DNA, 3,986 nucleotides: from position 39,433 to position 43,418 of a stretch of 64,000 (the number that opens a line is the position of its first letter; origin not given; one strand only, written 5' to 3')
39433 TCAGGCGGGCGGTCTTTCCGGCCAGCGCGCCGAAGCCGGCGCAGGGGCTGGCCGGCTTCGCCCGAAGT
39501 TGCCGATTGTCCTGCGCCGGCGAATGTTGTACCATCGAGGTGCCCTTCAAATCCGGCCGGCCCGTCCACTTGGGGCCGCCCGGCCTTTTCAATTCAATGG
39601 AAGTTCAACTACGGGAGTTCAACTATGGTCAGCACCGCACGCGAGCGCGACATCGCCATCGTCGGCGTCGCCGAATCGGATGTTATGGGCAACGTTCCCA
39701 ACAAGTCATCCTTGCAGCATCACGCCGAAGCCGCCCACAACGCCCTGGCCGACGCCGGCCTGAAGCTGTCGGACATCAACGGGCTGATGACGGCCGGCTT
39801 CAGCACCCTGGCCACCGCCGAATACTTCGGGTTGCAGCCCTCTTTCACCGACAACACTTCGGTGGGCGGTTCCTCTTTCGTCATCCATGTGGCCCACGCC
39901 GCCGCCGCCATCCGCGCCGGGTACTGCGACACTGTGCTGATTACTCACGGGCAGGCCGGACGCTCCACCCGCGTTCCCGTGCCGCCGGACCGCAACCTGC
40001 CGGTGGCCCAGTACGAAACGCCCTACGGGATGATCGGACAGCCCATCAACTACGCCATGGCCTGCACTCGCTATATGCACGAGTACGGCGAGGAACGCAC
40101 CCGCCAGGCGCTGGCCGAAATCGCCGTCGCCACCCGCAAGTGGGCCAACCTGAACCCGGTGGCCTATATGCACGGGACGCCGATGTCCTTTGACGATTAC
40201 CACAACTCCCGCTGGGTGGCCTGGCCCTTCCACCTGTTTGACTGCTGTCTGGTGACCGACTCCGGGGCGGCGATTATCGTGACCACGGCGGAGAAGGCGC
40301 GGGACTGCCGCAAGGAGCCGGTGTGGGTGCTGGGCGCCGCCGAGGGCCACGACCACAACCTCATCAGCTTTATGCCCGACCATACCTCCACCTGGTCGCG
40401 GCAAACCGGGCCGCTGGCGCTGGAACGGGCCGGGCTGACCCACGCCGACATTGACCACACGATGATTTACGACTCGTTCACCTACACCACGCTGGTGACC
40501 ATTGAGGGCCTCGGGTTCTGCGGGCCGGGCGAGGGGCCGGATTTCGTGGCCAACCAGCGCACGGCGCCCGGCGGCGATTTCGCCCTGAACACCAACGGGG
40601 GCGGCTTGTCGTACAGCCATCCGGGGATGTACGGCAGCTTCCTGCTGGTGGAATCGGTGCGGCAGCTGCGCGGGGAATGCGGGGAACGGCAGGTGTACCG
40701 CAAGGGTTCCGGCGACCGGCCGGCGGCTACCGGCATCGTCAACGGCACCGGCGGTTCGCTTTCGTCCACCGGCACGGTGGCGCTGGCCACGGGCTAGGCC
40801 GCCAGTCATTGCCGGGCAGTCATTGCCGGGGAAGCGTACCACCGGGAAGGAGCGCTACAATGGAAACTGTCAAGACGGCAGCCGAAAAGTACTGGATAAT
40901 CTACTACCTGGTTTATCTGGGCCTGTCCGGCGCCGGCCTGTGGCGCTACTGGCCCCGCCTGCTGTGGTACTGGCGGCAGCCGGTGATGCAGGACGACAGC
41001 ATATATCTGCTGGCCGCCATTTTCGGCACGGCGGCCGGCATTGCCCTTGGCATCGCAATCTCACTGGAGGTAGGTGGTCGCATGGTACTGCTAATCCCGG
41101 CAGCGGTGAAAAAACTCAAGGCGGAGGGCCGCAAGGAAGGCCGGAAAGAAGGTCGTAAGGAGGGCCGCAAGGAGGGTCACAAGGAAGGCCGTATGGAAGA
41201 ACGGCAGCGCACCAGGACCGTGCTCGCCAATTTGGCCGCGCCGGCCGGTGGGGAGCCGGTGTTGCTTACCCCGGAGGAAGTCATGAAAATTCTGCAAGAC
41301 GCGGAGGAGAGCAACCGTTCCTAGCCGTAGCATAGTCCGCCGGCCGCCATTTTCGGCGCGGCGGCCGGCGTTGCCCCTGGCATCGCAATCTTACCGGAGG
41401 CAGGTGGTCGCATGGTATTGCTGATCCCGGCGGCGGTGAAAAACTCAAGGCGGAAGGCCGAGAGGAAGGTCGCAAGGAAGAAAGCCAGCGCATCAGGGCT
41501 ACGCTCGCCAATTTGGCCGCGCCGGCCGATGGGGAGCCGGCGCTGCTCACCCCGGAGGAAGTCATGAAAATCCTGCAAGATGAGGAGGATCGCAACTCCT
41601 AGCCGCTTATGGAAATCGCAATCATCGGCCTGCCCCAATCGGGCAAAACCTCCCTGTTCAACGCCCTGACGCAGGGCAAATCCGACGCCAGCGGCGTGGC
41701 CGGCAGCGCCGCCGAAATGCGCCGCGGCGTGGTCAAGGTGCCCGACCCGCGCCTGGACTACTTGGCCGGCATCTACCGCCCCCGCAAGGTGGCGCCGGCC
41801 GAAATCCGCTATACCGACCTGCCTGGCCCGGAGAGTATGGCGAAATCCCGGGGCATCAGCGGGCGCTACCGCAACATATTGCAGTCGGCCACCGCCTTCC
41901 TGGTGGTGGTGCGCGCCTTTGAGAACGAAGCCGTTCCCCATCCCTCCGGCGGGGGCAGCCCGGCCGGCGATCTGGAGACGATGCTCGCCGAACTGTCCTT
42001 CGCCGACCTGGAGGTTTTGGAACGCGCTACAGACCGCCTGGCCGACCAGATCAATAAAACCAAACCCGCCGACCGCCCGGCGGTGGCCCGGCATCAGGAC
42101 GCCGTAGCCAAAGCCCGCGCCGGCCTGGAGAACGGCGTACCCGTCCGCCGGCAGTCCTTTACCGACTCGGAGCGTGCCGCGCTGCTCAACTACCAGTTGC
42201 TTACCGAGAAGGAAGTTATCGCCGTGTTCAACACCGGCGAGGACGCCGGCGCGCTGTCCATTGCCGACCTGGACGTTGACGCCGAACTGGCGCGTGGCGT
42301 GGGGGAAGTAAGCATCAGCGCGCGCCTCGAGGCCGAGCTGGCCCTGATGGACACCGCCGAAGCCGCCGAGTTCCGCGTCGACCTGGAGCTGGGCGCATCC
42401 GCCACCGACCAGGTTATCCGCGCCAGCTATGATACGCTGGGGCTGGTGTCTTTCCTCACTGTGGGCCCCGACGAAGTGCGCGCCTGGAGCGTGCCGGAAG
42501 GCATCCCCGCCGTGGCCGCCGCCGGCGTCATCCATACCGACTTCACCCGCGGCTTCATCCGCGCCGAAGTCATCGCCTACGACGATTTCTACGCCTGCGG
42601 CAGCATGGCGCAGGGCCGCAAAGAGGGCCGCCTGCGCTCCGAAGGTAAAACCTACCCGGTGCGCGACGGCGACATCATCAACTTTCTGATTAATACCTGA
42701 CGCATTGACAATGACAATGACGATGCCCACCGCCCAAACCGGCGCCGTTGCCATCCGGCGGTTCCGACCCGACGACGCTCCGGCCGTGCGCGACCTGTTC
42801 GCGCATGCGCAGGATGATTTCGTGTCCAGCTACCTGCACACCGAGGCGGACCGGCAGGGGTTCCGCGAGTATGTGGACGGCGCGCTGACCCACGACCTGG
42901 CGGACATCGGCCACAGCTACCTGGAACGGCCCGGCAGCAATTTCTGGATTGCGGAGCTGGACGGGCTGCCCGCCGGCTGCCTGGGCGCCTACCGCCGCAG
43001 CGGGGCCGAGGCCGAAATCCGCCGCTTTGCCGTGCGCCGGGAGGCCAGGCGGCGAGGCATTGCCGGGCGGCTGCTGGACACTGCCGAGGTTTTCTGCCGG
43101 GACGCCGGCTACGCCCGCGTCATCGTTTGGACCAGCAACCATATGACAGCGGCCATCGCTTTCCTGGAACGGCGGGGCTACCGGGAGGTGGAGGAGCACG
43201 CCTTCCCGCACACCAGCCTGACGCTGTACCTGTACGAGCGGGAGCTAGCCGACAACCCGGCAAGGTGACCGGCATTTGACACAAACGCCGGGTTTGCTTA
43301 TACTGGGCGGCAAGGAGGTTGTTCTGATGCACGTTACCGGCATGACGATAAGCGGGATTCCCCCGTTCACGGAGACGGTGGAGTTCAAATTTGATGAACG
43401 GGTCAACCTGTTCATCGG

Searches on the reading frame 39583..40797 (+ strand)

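Call 86: search_protein_families(library=pfam, proteins=[window:39583-40797:+], max_evalue=0.001)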
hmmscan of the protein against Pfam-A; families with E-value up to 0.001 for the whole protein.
window:39583-40797:+ (404 aa): 2 families
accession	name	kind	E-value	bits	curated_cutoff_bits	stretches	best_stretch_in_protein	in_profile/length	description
PF22691.2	Thiolase_C_1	-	3.6e-51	173.1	28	1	253-402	1-143/144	Thiolase C-terminal domain-like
PF02803.24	Thiolase_C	-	8.1e-06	25.9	27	1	277-367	29-102/123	Thiolase, C-terminal domain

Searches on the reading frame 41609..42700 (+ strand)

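Call 86: search_protein_families(library=pfam, proteins=[window:41609-42700:+], max_evalue=0.001)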
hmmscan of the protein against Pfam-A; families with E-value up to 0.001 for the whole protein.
window:41609-42700:+ (363 aa): 3 families
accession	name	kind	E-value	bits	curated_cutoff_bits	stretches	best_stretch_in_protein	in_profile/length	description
PF06071.19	YchF-GTPase_C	-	8.9e-33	112.7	27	1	279-362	1-84/84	Protein of unknown function (DUF933)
PF01926.29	MMR_HSR1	-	1.8e-10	41.4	21.9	1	2-104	1-85/113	50S ribosome-binding GTPase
PF02421.24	FeoB_N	-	1.4e-05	25.2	27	1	2-57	2-59/156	Ferrous iron transport protein B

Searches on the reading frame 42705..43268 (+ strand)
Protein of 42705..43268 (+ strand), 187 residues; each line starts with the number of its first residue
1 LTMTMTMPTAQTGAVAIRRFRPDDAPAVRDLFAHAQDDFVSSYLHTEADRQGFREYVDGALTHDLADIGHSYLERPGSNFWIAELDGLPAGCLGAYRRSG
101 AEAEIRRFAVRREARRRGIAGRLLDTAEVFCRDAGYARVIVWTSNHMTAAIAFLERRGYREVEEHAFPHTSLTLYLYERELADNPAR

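Call 86: search_protein_families(library=pfam, proteins=[window:42705-43268:+], max_evalue=0.001)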
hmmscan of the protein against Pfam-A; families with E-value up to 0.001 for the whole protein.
window:42705-43268:+ (187 aa): 5 families
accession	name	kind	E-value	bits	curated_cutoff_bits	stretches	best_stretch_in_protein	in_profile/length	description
PF00583.31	Acetyltransf_1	-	2.1e-17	63.9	20.7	1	65-159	27-116/116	Acetyltransferase (GNAT) family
PF13508.13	Acetyltransf_7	-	7.2e-14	52.4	27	1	77-161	2-84/84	Acetyltransferase (GNAT) domain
PF13673.13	Acetyltransf_10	-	8.4e-10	39.2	23.6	1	72-164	25-112/128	Acetyltransferase (GNAT) domain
PF13302.13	Acetyltransf_3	-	8.1e-06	27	25.4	1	17-159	4-137/138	Acetyltransferase (GNAT) domain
PF08445.16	FR47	-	0.00056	20.3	22.1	0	103-165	22-83/86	FR47-like protein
